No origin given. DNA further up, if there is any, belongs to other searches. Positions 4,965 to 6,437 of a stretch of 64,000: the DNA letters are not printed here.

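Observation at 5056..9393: Two tubulin/CetZ-like GTPase paralogs bracketing a 517-aa helical-repeat protein: candidate non-FtsZ cytoskeletal module in a bacterium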

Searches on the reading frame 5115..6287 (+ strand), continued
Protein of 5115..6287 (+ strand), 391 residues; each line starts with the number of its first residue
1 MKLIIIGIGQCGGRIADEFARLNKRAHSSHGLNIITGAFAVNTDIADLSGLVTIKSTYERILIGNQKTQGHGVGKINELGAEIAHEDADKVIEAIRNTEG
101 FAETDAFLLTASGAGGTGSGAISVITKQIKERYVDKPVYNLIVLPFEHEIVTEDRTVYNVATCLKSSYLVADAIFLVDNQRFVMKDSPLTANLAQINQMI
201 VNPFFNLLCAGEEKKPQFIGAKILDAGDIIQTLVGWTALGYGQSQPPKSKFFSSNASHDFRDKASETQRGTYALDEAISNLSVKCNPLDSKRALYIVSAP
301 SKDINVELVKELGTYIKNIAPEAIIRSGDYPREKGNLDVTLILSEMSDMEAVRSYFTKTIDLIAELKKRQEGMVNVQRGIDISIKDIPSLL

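Call 60: find_related_loci(query=A4, collection=metagenome_contigs, flank=6000)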
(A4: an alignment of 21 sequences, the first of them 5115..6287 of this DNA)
Query A4 (391 aa) in metagenome_contigs; peptide patterns used: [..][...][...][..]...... (x = any residue, [..] = any of these).
600 stretches matched a pattern (row limit reached: there are more); 92 encode a relative of the query (tblastn E <= 1e-3); the best 80 are kept; 80 distinct loci.
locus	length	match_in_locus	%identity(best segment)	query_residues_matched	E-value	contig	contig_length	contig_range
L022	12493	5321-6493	79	1-391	0e+0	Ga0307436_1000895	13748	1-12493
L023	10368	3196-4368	79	1-391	0e+0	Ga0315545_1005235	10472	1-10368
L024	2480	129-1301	78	1-391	0e+0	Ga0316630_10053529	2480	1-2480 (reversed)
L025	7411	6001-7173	78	1-391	0e+0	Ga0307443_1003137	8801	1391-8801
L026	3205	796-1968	71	1-391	0e+0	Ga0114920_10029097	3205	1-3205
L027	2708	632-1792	69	1-387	0e+0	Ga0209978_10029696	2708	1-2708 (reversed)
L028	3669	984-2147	65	1-388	2e-176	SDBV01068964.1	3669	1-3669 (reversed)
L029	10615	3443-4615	69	1-391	2e-175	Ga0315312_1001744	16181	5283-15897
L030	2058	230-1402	64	1-391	2e-180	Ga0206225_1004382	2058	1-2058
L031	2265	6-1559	64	1-391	3e-178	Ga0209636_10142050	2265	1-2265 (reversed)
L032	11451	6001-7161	64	1-387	5e-166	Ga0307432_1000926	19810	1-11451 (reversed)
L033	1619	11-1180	62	1-391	0e+0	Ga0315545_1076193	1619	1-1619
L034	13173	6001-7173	62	1-391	2e-165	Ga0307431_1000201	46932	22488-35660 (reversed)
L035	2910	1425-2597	63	1-391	1e-173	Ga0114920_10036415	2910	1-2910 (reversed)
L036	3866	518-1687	65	1-391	4e-169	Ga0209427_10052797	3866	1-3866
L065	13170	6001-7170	59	1-391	9e-146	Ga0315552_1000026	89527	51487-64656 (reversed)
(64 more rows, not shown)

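Call 61: predict_structure(alignment_id=A1)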
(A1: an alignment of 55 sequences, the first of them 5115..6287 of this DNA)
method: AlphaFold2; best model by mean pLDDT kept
length: 391 residues; sequences in the alignment: 55
mean_pLDDT: 94.2   pTM: 0.90
mean pLDDT of the five models: 94.2, 94.1, 94.0, 93.7, 92.9
residues with pLDDT >= 90: 339; 70-90: 40; 50-70: 12; < 50: 0
segments of 3 or more residues with pLDDT < 50: none
pLDDT, mean of each block of 10 residues (from residue 1): 98 98 96 97 98 96 97 96 98 97 98 98 98 98 96 95 98 98 86 93 96 93 95 98 81 60 88 97 98 98 94 98 97 95 97 97 92 89 84 56
secondary structure, 60 per line:
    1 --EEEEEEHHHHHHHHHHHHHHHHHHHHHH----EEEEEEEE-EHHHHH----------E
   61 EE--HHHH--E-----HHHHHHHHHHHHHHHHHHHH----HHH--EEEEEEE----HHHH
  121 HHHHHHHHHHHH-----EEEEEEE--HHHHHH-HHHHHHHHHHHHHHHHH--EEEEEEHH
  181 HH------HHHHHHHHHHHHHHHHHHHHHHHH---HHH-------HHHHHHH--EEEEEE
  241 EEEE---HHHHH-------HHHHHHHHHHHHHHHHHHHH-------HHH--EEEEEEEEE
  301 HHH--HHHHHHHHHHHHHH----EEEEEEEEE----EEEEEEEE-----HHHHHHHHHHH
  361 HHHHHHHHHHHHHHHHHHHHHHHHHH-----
elements in order: E3-8 H9-30 E35-42 H45-49 E60-62 H65-68 H77-96 E106-112 H117-132 E138-144 H147-152 H154-170 E173-178 H179-182 H189-212 H226-232 E235-244 H248-252 H260-279 E292-300 H306-319 E324-332 E337-344 H350-386

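Call 65: fold_search(model_id=the predicted structure, library=pdb)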
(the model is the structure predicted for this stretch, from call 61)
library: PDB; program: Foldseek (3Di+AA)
matches with E <= 10: 1734; with E <= 0.001: 1139
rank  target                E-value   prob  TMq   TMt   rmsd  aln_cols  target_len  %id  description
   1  4b46                  7.2e-32  1.00  0.79  0.94   1.8       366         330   29  CetZ1 from Haloferax volcanii - GDP bound monomer (released 2013-08-14)
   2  4b45_A                2.9e-28  1.00  0.78  0.91   3.0       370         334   29  CetZ2 from Haloferax volcanii - GTPgS bound protofilament (released 2013-08-14)
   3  3zid_A                5.1e-26  1.00  0.76  0.82   3.9       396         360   22  CetZ from Methanosaeta thermophila strain DSM 6194 (released 2013-08-14)
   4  4dxd                  3.2e-24  1.00  0.66  0.82   3.5       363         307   20  Staphylococcal Aureus FtsZ in complex with 723 (released 2012-05-23)
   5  2r6r                  4.6e-24  1.00  0.69  0.82   3.1       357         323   22  Aquifex aeolicus FtsZ (released 2007-10-16)
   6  3zid_B                5.5e-24  1.00  0.74  0.84   3.8       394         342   22  CetZ from Methanosaeta thermophila strain DSM 6194 (released 2013-08-14)
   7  7ojc                  5.5e-24  1.00  0.67  0.83   3.0       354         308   21  SaFtsZ(Q48A) complexed with GDP (released 2022-03-02)
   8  3vo8_A                6.6e-24  1.00  0.67  0.85   3.0       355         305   20  Staphylococcus aureus FtsZ GDP-form (released 2012-08-29)
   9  6yd1                  6.6e-24  1.00  0.66  0.83   3.2       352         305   20  SaFtsZ-DFMBA (released 2021-07-28)
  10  2vxy                  7.9e-24  1.00  0.67  0.84   3.1       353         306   19  The structure of FTsZ from Bacillus subtilis at 1.7A resolution (released 2008-09-30)
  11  6kvq                  8.4e-24  1.00  0.67  0.83   3.1       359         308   20  S. aureus FtsZ in complex with BOFP (compound 3) (released 2020-01-15)
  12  6rvn                  1.6e-23  1.00  0.66  0.83   3.1       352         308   20  aFtsz-GDP-Wat (released 2020-02-19)
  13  5mn4                  2.0e-23  1.00  0.65  0.82   3.5       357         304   20  S. aureus FtsZ 12-316 F138A GDP Open form (1FOf) (released 2016-12-21)
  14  7ojb                  2.1e-23  1.00  0.67  0.84   3.0       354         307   20  SaFtsZ(R143K) complexed with GDP (released 2022-03-02)
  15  8h1o_A                2.9e-23  1.00  0.68  0.84   3.2       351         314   19  Cryo-EM structure of KpFtsZ-monobody double helical tube (released 2023-08-02)
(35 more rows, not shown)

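Call 79: find_homologous_proteins(query=P0139)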
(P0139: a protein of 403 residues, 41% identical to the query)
Query P0139 (403 aa): 2919 proteins with E <= 0.001 among 8000 candidates; the best 120 are listed.
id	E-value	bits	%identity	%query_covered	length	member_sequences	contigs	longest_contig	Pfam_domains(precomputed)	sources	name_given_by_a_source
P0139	3.3e-264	894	100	100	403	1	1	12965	PF21011.3,PF00091.32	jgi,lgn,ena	-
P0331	3.9e-105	370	47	99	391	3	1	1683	PF21011.3,PF00091.32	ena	-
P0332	4.4e-105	370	47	99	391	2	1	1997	PF21011.3,PF00091.32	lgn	-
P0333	5.3e-105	370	48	99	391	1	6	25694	PF21011.3,PF00091.32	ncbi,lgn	-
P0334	1.0e-104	369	47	99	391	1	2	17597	PF21011.3,PF00091.32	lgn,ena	-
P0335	3.4e-104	367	48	99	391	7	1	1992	PF21011.3,PF00091.32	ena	-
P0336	3.6e-104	367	47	99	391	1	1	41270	PF21011.3,PF00091.32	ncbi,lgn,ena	-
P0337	4.3e-104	367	47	99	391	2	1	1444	PF21011.3,PF00091.32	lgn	-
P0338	4.4e-104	367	47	99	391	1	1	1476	PF21011.3,PF00091.32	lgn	-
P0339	7.1e-104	366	47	99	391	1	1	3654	PF21011.3,PF00091.32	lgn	-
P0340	8.0e-104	366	47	99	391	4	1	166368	PF21011.3,PF00091.32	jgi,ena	-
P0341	9.6e-104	366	45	99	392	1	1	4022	PF21011.3,PF13809.13,PF00091.32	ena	-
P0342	1.2e-103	365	47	99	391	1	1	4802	PF21011.3,PF00091.32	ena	-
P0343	1.2e-103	365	48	99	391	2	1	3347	PF21011.3,PF00091.32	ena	-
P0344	1.3e-103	365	47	99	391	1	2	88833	PF21011.3,PF00091.32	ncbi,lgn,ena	-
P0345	1.3e-103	365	47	99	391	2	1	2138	PF21011.3,PF00091.32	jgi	-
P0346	1.5e-103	365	47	99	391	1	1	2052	PF21011.3,PF00091.32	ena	-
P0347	1.8e-103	365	47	99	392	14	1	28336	PF21011.3,PF00091.32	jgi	jgi:cell division GTPase FtsZ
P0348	2.0e-103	364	48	99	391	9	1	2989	PF21011.3,PF00091.32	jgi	-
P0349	2.3e-103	364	47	99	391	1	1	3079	PF21011.3,PF00091.32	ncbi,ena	-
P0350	2.6e-103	364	47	99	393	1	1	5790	PF21011.3,PF00091.32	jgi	jgi:tubulin-like protein CetZ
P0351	3.0e-103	364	47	99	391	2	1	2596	PF21011.3,PF00091.32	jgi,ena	-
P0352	5.0e-103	363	47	99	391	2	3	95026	PF21011.3,PF00091.32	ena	-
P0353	5.4e-103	363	47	99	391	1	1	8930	PF21011.3,PF00091.32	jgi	-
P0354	5.9e-103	363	44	99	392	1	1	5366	PF21011.3,PF00091.32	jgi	jgi:tubulin-like protein CetZ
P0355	1.1e-102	362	48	99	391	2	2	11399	PF21011.3,PF00091.32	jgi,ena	-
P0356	1.1e-102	362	46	99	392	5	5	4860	PF21011.3,PF00091.32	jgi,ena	-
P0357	1.3e-102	362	47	99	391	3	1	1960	PF21011.3,PF00091.32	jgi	-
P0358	1.4e-102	362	47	99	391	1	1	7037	PF21011.3,PF00091.32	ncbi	-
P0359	1.6e-102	361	48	99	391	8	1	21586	PF21011.3,PF00091.32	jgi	-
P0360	2.6e-102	361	47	99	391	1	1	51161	PF21011.3,PF00091.32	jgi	-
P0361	2.7e-102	361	44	99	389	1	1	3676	PF21011.3,PF00091.32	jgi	-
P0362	2.7e-102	361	47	99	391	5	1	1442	PF21011.3,PF00091.32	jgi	-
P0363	2.7e-102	361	47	99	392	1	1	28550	PF21011.3,PF00091.32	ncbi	-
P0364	3.0e-102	361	46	99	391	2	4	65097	PF21011.3,PF00091.32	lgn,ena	-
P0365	3.1e-102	361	47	99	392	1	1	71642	PF21011.3,PF00091.32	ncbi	-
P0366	3.4e-102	360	47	99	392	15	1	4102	PF21011.3,PF00091.32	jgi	jgi:cell division GTPase FtsZ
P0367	3.9e-102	360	47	99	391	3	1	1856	PF21011.3,PF00091.32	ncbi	-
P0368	4.6e-102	360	46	99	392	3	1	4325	PF21011.3,PF00091.32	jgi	jgi:cell division GTPase FtsZ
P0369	4.9e-102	360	46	99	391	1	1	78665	PF21011.3,PF00091.32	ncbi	-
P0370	5.5e-102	360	47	99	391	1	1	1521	PF21011.3,PF00091.32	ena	-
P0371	6.1e-102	360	48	99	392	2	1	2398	PF21011.3,PF13809.13,PF00091.32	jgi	jgi:tubulin-like protein CetZ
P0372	6.8e-102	359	46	99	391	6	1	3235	PF21011.3,PF00091.32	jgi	-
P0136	6.9e-102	359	46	99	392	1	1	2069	PF21011.3,PF13809.13,PF00091.32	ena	-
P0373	7.2e-102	359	45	99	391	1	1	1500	PF21011.3,PF13809.13,PF00091.32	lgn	-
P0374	8.3e-102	359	45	99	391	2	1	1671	PF21011.3,PF00091.32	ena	-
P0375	1.1e-101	359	46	99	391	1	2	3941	PF21011.3,PF00091.32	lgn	-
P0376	1.1e-101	359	47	99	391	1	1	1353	PF21011.3,PF00091.32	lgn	-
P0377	1.1e-101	359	47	99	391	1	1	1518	PF21011.3,PF00091.32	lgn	-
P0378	1.4e-101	358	44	99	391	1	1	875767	PF21011.3,PF13809.13,PF00091.32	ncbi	ncbi:MAG: tubulin/FtsZ family protein [Dehalogenimonas sp.]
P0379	1.7e-101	358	48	97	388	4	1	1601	PF21011.3,PF00091.32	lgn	-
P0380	1.7e-101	358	45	99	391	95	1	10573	PF21011.3,PF00091.32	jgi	-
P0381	1.8e-101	358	46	99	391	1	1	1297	PF21011.3,PF00091.32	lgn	-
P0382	2.3e-101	358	43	100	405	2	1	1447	PF21011.3,PF00091.32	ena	-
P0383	2.5e-101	358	45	99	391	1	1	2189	PF21011.3,PF00091.32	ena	-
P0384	2.5e-101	358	45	99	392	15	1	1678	PF21011.3,PF00091.32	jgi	jgi:cell division GTPase FtsZ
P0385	2.8e-101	357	46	99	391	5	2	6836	PF21011.3,PF00091.32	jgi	-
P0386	3.3e-101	357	43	99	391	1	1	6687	PF21011.3,PF13809.13,PF00091.32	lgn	-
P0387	3.5e-101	357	47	99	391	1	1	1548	PF21011.3,PF00091.32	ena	-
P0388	3.5e-101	357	43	99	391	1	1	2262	PF21011.3,PF00091.32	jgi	jgi:cell division GTPase FtsZ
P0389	3.6e-101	357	46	99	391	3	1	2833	PF21011.3,PF00091.32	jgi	-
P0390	4.3e-101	357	44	99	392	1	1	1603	PF21011.3,PF00091.32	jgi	jgi:cell division GTPase FtsZ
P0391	4.6e-101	357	47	99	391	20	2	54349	PF21011.3,PF00091.32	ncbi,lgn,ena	-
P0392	5.1e-101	357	46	99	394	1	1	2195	PF21011.3,PF00091.32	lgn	-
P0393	5.8e-101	356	45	99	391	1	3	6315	PF21011.3,PF00091.32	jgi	jgi:cell division GTPase FtsZ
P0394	8.2e-101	356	47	99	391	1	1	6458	PF21011.3,PF00091.32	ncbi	-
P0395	1.1e-100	355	45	99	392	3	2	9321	PF21011.3,PF13809.13,PF00091.32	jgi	-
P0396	1.2e-100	355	44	99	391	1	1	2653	PF21011.3,PF00091.32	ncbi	ncbi:hypothetical protein ACFLVS_06940 [Chloroflexota bacterium]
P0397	1.5e-100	355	45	99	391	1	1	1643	PF21011.3,PF13809.13,PF00091.32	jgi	jgi:cell division GTPase FtsZ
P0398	2.2e-100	354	45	99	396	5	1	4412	PF21011.3,PF00091.32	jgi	jgi:cell division GTPase FtsZ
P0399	2.4e-100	354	44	99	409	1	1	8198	PF21011.3,PF00091.32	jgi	jgi:tubulin-like protein CetZ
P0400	2.9e-100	354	47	99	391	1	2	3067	PF21011.3,PF00091.32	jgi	jgi:cell division GTPase FtsZ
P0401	3.0e-100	354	45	99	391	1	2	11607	PF21011.3,PF00091.32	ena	-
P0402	4.2e-100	354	45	98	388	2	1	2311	PF21011.3,PF00091.32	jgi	jgi:cell division GTPase FtsZ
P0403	4.9e-100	353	47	97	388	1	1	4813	PF21011.3,PF00091.32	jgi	-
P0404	5.6e-100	353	47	97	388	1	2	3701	PF21011.3,PF00091.32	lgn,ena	-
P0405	5.9e-100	353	43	99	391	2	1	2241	PF21011.3,PF00091.32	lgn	-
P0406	6.6e-100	353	47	94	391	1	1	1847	PF21011.3,PF13809.13,PF00091.32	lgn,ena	-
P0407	8.0e-100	353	45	99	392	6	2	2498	PF21011.3,PF00091.32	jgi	jgi:cell division GTPase FtsZ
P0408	1.0e-99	352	45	99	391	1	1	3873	PF21011.3,PF13809.13,PF00091.32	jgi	jgi:cell division GTPase FtsZ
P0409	1.5e-99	352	44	99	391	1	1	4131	PF21011.3,PF00091.32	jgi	jgi:cell division GTPase FtsZ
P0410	1.6e-99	352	46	94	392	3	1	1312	PF21011.3,PF13809.13,PF00091.32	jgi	jgi:cell division GTPase FtsZ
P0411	1.9e-99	351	47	99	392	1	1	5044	PF21011.3,PF00091.32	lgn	-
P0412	2.6e-99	351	44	99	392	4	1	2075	PF21011.3,PF13809.13,PF00091.32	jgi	-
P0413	2.7e-99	351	47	99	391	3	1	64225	PF21011.3,PF00091.32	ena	-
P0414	2.7e-99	351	47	93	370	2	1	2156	PF21011.3,PF00091.32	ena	-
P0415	2.9e-99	351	44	99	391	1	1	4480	PF21011.3,PF00091.32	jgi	-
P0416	3.1e-99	351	45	99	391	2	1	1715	PF21011.3,PF00091.32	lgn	-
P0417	4.7e-99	350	42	99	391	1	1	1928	PF21011.3,PF00091.32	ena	-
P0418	4.9e-99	350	44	99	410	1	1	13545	PF21011.3,PF00091.32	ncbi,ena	-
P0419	7.7e-99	349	44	99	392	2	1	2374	PF21011.3,PF13809.13,PF00091.32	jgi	-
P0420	7.9e-99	349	47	99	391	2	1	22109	PF21011.3,PF00091.32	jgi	-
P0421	9.0e-99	349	47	99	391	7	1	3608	PF21011.3,PF00091.32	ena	-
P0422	1.4e-98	349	43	99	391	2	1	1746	PF21011.3,PF00091.32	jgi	-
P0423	1.5e-98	348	46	99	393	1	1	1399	PF21011.3,PF00091.32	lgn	-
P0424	1.8e-98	348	45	97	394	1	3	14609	PF21011.3,PF00091.32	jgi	-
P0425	1.9e-98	348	44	99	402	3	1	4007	PF21011.3,PF13809.13,PF00091.32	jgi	jgi:cell division GTPase FtsZ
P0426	2.5e-98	348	44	99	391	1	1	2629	PF21011.3,PF00091.32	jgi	jgi:tubulin-like protein CetZ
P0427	2.5e-98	348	46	99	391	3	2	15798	PF21011.3,PF00091.32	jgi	-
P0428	2.8e-98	348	46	99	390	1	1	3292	PF21011.3,PF00091.32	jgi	jgi:cell division GTPase FtsZ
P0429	5.1e-98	347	43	99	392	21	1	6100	PF21011.3,PF00091.32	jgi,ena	-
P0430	5.8e-98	346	45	99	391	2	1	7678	PF21011.3,PF00091.32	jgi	-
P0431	6.1e-98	346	46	99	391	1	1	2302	PF21011.3,PF00091.32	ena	-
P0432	6.1e-98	346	44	99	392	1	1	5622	PF21011.3,PF00091.32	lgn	-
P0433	6.9e-98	346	45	99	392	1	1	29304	PF21011.3,PF13809.13,PF00091.32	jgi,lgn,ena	-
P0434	8.4e-98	346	43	98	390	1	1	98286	PF21011.3,PF13809.13,PF00091.32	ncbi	ncbi:MAG: hypothetical protein ABIH70_04450 [Chloroflexota bacterium]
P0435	9.4e-98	346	45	99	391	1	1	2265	PF21011.3,PF00091.32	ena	-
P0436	9.5e-98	346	44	99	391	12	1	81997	PF21011.3,PF13809.13,PF00091.32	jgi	-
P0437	1.0e-97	346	44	99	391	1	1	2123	PF21011.3,PF13809.13,PF00091.32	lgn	-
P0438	1.3e-97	345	45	99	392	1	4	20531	PF21011.3,PF00091.32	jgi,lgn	-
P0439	1.7e-97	345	45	99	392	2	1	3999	PF21011.3,PF00091.32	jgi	jgi:cell division GTPase FtsZ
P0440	1.7e-97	345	47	99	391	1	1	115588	PF21011.3,PF00091.32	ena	-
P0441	1.9e-97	345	42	99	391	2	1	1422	PF21011.3,PF13809.13,PF00091.32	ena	-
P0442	1.9e-97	345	44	99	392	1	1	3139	PF21011.3,PF00091.32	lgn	-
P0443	2.0e-97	345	43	99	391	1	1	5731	PF21011.3,PF13809.13,PF00091.32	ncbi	-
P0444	2.3e-97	345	42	99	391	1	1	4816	PF21011.3,PF13809.13,PF00091.32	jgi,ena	-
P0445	3.6e-97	344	43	99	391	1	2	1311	PF21011.3,PF00091.32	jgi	-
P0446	4.3e-97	344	42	99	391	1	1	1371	PF21011.3,PF00091.32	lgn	-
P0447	4.5e-97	344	44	99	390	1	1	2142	PF21011.3,PF00091.32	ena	-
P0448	4.8e-97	343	44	99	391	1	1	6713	PF21011.3,PF00091.32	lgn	-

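Call 80: find_encoding_contigs(protein=P0378, flank=10000, max_places=1)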
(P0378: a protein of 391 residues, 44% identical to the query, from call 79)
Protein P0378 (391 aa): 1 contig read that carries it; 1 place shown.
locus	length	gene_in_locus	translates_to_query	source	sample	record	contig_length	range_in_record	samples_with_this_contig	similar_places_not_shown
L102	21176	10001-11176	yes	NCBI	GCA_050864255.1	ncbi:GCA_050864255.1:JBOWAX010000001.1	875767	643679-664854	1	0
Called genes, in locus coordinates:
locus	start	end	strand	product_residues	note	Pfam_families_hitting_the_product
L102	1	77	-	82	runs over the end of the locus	-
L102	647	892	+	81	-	-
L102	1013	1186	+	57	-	-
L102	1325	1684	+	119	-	-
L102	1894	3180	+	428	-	PF05977:MFS_3, PF07690:MFS_1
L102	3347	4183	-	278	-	PF02645:DegV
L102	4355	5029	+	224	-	PF02660:G3P_acyltransf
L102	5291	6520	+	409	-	PF00909:Ammonium_transp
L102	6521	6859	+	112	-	PF00543:P-II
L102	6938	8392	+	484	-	PF03951:Gln-synt_N, PF00120:Gln-synt_C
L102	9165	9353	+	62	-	-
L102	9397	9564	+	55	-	-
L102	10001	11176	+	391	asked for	PF00091:Tubulin, PF13809:Tubulin_2 (faint), PF21011:CetZ_C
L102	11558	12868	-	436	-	PF00209:SNF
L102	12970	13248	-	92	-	-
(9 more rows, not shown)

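Call 88: search_protein_families(library=phrogs, proteins=[window:5115-6287:+], max_evalue=0.01)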
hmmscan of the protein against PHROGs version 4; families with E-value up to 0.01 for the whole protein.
window:5115-6287:+ (391 aa): 1 family
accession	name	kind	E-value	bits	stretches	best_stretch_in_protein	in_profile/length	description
phrog_17961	-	unknown function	1.5e-05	25.6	1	2-196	4-180/358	-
